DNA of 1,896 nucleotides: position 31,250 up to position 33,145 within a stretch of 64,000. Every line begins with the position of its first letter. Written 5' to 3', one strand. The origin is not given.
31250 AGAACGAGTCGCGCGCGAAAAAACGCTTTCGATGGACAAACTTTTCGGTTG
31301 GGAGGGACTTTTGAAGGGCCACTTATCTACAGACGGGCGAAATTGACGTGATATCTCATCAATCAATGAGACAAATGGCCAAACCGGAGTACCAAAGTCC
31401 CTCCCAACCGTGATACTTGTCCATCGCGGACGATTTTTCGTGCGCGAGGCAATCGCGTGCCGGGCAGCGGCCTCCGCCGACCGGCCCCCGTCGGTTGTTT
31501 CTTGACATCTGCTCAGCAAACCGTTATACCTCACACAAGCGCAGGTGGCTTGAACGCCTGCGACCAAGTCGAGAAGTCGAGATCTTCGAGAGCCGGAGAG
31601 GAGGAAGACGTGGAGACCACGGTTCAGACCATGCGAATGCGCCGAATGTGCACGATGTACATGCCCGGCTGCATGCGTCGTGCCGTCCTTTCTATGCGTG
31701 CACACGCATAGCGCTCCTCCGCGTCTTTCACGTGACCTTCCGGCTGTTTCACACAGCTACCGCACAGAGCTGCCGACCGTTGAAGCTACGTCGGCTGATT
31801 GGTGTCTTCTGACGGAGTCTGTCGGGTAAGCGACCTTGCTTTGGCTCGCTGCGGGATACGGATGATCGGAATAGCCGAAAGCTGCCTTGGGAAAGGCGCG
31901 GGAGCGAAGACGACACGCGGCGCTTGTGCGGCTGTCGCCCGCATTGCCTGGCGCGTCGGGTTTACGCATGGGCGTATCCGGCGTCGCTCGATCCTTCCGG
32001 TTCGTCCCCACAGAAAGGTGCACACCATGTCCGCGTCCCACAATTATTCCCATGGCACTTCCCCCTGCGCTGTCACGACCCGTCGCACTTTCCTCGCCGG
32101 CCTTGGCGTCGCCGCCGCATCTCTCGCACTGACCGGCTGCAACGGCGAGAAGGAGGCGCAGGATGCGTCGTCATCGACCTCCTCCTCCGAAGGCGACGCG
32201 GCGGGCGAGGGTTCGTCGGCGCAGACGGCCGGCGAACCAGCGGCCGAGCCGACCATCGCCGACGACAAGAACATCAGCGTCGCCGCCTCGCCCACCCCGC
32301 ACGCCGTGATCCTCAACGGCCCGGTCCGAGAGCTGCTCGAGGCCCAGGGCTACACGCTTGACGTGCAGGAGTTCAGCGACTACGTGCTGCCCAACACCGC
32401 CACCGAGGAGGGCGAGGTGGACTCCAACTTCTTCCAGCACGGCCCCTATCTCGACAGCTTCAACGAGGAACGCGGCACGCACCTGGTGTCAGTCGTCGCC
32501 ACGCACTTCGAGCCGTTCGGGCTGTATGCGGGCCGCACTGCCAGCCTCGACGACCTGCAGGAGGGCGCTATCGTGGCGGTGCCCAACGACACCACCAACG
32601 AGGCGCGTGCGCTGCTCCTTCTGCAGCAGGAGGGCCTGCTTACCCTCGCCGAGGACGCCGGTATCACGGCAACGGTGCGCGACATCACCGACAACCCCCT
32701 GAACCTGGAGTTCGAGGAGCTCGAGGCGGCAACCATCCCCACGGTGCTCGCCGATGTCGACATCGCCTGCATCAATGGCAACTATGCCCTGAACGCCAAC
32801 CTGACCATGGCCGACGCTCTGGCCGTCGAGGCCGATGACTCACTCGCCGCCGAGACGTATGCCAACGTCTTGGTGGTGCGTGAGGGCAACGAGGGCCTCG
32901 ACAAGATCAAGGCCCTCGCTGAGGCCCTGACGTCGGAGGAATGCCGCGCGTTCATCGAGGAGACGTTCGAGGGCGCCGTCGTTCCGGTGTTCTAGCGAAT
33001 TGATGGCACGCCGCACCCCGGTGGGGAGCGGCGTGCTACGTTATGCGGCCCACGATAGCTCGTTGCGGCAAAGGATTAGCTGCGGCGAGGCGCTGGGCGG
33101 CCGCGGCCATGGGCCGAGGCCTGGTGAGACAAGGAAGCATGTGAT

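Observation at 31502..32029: Met-codon-rich upstream ORF in the leader of the methionine importer operon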

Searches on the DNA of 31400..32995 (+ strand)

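Call 4: search_rna_families(source=window, start=31400, end=32100, threshold=evalue, max_evalue=10, show_alignments=3)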
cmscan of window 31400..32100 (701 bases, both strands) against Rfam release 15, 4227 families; matches with E-value up to 10: 1.
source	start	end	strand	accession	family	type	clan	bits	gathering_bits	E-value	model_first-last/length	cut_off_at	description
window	31887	31954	+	RF03143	S15-Halobacteria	Cis-reg; leader;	CL00121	13.7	49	9.4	1-66/66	no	S15-Halobacteria ribosomal protein leader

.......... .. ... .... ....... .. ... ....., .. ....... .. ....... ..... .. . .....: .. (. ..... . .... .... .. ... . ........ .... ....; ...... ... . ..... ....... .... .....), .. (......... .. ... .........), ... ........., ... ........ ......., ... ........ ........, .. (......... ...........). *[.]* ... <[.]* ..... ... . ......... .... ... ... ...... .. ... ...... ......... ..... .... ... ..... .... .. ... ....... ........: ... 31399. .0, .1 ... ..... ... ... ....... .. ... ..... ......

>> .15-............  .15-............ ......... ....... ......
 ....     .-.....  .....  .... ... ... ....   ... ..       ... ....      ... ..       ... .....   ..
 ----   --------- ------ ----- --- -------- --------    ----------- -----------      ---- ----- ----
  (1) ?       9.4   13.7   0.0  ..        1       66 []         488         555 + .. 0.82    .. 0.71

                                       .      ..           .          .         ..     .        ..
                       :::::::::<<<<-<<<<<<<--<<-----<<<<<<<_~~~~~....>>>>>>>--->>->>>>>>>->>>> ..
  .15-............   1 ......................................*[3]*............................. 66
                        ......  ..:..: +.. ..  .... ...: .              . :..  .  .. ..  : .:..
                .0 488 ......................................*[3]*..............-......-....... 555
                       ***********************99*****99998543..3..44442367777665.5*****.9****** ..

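Call 8: search_rna_families(sources=[L001, L002, L003, L005, L008, L011, L013, L017, L023, L024, L025, L026, L029, L028, L050, L051, L058, L066, L080, L054], threshold=gathering)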
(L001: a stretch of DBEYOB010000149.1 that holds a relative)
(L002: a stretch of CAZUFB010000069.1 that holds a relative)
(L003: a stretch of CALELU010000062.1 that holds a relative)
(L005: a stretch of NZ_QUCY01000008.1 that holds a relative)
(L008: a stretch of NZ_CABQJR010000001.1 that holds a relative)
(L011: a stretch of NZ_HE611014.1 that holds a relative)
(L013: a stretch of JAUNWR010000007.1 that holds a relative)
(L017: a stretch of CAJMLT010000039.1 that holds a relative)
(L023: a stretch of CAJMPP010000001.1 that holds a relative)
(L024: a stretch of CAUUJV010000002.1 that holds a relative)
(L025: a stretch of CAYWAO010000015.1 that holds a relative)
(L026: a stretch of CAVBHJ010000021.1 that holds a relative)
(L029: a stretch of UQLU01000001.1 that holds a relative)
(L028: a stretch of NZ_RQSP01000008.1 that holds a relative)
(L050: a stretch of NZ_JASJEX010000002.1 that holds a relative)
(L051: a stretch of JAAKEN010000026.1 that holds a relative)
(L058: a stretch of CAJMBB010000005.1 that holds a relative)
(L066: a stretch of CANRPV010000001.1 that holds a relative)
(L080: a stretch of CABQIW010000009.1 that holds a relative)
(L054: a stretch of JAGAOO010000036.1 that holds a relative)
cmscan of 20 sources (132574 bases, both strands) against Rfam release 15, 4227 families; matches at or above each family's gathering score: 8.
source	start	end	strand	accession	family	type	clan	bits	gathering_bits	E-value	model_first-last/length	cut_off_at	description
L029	5261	5631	+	RF00023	tmRNA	Gene;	CL00001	162.6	47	5.3e-64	1-374/374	no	transfer-messenger RNA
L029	559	632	-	RF00005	tRNA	Gene; tRNA;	CL00001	71.8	29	2.1e-13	1-71/71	no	tRNA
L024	5414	5487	-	RF00005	tRNA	Gene; tRNA;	CL00001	70.8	29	3.9e-13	1-71/71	no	tRNA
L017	181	252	-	RF00005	tRNA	Gene; tRNA;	CL00001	62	29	1e-10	1-71/71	no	tRNA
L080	66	137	-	RF00005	tRNA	Gene; tRNA;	CL00001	59.5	29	5.2e-10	1-71/71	no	tRNA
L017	6039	6124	-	RF00005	tRNA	Gene; tRNA;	CL00001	54.8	29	9.7e-09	1-71/71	no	tRNA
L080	5642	5728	-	RF00005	tRNA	Gene; tRNA;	CL00001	54.7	29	1.1e-08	1-71/71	no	tRNA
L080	1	46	-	RF00005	tRNA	Gene; tRNA;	CL00001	33.7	29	0.0065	1-45/71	3'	tRNA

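Call 71: search_rna_families(sources=[L205, L215, L216, L219, L207], threshold=evalue, max_evalue=1)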
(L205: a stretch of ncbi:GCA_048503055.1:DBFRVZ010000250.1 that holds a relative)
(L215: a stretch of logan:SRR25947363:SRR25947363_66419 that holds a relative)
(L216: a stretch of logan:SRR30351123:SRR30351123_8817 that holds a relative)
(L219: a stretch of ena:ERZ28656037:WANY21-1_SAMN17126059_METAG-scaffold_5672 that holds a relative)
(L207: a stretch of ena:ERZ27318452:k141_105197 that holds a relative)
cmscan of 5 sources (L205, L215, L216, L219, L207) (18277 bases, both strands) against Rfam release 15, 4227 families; matches with E-value up to 1: 4.
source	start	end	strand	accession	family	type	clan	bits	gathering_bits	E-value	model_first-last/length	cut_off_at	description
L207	329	365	+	RF03726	mir-m21-1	Gene; miRNA;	-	29.2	84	0.042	1-74/74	no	mir-m21-1 microRNA precursor family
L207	329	365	-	RF03726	mir-m21-1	Gene; miRNA;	-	27.2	84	0.14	1-74/74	no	mir-m21-1 microRNA precursor family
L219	943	996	+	RF02353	BjrC68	Gene; sRNA;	-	21.3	39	0.12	1-82/82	no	Bradyrhizobiaceae sRNA BjrC68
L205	473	542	-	RF00223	IRES_Bip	Cis-reg; IRES;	-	15.4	40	0.55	1-263/263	no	bip internal ribosome entry site (IRES)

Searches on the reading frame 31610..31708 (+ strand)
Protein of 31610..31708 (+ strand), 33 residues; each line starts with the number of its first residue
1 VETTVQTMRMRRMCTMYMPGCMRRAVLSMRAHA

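Call 67: search_protein_families(library=pfam, proteins=[window:31610-31708:+], max_evalue=10)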
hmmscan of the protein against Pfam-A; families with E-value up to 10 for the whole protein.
seq(33 aa): 0 families
